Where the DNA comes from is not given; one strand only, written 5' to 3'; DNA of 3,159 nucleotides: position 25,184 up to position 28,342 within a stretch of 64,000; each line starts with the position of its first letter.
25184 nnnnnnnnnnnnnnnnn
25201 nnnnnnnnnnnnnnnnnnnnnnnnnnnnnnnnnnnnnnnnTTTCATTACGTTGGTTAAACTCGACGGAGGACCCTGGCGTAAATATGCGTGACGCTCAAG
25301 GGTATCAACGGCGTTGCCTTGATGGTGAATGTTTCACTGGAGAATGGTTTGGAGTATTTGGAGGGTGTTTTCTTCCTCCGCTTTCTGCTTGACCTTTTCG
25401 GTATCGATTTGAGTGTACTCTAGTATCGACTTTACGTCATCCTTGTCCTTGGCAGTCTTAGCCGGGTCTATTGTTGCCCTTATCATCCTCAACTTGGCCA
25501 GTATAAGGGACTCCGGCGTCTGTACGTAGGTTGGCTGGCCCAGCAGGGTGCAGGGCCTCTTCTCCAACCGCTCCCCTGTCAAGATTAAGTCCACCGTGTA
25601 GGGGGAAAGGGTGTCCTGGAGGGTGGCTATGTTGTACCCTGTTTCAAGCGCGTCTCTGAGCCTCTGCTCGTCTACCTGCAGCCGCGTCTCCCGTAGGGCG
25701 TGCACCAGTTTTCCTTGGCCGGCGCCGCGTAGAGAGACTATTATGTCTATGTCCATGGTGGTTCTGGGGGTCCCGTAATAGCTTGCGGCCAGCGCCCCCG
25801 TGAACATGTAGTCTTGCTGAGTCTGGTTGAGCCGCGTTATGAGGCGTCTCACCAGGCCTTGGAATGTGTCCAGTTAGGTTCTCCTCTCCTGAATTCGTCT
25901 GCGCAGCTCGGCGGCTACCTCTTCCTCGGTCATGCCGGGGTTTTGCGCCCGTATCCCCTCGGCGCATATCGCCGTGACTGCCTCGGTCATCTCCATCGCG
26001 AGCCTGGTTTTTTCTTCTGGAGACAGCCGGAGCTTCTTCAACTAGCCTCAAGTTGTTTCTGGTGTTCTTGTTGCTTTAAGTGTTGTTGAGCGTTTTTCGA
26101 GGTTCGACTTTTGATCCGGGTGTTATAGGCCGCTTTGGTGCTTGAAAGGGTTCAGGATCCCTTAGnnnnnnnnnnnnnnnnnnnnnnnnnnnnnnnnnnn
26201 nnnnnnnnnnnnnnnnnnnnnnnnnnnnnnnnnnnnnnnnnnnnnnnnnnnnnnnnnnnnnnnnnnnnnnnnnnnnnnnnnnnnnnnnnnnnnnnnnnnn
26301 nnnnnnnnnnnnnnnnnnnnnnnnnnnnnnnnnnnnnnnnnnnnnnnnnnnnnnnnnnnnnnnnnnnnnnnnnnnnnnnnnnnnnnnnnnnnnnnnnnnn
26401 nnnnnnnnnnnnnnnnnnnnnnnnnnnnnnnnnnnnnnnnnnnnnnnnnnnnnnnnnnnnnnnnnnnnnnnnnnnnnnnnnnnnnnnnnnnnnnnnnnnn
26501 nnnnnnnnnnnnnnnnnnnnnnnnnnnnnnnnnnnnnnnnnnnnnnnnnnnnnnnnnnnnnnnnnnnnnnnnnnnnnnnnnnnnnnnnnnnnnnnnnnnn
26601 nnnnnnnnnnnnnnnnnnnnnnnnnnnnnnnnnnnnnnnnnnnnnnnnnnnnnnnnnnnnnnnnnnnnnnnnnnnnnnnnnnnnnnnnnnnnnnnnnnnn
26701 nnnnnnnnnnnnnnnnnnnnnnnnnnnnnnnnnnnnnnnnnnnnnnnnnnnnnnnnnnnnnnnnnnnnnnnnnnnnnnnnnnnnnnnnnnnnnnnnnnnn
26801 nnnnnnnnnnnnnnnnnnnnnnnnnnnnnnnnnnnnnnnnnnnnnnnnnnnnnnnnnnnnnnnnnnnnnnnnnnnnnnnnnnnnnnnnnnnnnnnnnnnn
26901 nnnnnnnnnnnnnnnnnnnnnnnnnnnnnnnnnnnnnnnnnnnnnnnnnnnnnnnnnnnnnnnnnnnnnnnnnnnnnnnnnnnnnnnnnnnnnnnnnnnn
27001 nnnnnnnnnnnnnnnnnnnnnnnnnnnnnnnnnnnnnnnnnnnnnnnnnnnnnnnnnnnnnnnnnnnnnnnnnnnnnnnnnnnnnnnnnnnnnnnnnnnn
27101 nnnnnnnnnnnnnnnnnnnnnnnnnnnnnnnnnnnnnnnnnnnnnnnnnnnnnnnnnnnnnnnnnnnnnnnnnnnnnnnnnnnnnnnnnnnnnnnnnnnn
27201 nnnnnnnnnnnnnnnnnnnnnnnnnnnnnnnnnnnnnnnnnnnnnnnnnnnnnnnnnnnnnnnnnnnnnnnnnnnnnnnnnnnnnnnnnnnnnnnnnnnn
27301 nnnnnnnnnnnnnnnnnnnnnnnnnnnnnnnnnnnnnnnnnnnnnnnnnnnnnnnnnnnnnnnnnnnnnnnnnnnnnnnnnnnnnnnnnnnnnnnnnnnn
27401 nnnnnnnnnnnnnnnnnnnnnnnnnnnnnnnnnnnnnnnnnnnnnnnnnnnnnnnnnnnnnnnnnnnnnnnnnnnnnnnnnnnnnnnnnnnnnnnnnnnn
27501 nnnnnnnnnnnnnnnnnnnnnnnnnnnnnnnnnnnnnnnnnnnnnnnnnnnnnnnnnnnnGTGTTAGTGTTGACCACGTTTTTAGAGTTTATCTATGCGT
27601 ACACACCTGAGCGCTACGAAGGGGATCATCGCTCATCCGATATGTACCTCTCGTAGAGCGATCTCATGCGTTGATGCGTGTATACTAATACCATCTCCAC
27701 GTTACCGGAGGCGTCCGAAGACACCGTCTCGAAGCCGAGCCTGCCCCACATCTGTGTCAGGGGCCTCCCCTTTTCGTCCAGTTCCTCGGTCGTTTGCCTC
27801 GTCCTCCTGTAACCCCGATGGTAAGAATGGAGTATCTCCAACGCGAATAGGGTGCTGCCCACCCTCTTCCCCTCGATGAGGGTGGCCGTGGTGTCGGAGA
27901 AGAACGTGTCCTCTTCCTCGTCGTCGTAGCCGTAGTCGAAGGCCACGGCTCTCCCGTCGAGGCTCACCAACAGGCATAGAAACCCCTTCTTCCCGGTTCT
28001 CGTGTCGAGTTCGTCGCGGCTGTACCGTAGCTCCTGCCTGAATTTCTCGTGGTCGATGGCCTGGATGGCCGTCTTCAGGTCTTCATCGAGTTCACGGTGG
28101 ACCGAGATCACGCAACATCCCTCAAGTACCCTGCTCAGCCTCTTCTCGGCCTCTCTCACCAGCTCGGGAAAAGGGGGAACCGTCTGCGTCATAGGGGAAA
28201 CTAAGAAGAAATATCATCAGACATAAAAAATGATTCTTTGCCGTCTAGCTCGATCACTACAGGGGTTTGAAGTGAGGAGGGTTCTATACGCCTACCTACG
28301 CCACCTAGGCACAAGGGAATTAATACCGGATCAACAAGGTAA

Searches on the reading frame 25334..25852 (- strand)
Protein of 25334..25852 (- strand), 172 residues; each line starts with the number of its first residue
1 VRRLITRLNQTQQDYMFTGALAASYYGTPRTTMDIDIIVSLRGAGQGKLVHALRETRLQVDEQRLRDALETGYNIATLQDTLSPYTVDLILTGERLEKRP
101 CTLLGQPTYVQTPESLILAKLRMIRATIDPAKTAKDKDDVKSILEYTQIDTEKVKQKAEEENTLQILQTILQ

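Call 22: search_protein_families(library=pfam, proteins=[window:25334-25852:-], max_evalue=0.01)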
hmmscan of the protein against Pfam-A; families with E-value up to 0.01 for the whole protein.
window:25334-25852:- (172 aa): 2 families
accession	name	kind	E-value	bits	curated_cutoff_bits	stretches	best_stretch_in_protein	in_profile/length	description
PF08843.17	AbiEii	-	0.00043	20.7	22.5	1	11-155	11-179/238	Nucleotidyl transferase AbiEii toxin, Type IV TA system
PF19502.5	DUF6036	-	0.0042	17.4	23.6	0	29-164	37-141/164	Nucleotidyltransferase of unknown function (DUF6036)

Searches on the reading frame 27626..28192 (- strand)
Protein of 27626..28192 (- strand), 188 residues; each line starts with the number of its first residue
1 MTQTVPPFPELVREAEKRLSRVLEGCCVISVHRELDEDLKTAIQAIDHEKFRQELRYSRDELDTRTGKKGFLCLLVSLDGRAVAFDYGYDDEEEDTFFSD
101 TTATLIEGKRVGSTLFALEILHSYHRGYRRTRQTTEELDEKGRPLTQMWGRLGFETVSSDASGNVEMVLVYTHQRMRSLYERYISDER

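Call 22: search_protein_families(library=pfam, proteins=[window:27626-28192:-], max_evalue=0.01)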
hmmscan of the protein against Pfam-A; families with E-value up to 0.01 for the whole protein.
window:27626-28192:- (188 aa): 1 family
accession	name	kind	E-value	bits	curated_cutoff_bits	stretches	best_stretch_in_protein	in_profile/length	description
PF25378.1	PUA_NSUN2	-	0.0032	18.1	25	1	2-37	15-51/87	NSUN2 PUA domain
